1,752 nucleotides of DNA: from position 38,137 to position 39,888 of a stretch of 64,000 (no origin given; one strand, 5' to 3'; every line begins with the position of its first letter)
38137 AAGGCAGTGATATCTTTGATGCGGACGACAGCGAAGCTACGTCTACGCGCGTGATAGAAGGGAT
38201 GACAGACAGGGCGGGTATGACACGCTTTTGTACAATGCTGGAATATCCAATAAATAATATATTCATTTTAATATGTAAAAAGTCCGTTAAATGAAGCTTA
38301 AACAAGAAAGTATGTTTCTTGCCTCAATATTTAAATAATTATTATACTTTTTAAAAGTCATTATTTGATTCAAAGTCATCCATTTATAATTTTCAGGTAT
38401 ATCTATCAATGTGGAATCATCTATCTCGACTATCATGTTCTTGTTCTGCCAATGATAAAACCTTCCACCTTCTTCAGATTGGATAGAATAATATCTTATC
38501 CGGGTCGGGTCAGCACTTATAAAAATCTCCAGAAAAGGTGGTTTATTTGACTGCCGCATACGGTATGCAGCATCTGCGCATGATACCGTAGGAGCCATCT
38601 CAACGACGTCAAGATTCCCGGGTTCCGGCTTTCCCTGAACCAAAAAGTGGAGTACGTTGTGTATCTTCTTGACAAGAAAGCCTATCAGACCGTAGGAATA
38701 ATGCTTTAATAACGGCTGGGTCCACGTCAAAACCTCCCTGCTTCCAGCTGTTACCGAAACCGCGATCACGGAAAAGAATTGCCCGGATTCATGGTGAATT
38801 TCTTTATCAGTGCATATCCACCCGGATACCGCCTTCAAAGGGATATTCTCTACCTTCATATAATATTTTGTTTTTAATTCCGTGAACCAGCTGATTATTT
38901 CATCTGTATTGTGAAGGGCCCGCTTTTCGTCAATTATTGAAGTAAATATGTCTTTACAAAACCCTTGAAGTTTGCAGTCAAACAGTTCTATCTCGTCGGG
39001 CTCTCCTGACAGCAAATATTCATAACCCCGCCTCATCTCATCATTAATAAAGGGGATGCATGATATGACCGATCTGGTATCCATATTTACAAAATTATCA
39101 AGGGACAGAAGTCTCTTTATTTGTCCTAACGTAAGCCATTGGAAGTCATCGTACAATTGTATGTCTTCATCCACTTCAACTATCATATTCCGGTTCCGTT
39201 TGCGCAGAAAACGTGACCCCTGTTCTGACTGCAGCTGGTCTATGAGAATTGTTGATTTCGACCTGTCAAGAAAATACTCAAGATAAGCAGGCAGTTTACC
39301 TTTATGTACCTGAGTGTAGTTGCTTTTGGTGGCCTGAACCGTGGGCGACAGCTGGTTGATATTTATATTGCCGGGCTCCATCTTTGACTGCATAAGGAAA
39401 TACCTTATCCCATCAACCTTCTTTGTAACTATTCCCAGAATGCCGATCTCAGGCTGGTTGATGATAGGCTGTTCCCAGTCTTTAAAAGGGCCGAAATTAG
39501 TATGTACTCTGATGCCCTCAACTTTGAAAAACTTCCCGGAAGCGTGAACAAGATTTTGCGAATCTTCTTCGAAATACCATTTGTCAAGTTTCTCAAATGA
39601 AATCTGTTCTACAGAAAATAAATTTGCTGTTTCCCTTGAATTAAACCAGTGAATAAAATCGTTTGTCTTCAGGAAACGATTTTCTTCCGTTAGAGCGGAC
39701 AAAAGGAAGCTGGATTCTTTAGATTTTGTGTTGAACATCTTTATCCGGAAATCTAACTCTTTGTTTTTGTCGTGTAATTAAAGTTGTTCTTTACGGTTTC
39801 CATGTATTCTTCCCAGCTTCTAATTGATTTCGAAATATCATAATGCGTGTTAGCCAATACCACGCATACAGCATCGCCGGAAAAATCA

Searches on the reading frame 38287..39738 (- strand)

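Call 64: search_protein_families(library=pfam, proteins=[window:38287-39738:-], max_evalue=0.00001)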
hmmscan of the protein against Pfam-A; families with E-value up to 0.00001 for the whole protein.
window:38287-39738:- (483 aa): 1 family
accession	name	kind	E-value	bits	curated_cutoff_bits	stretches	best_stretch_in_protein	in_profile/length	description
PF03559.20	Hexose_dehydrat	-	1.3e-153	508.4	25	2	26-228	2-203/203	NDP-hexose 2,3-dehydratase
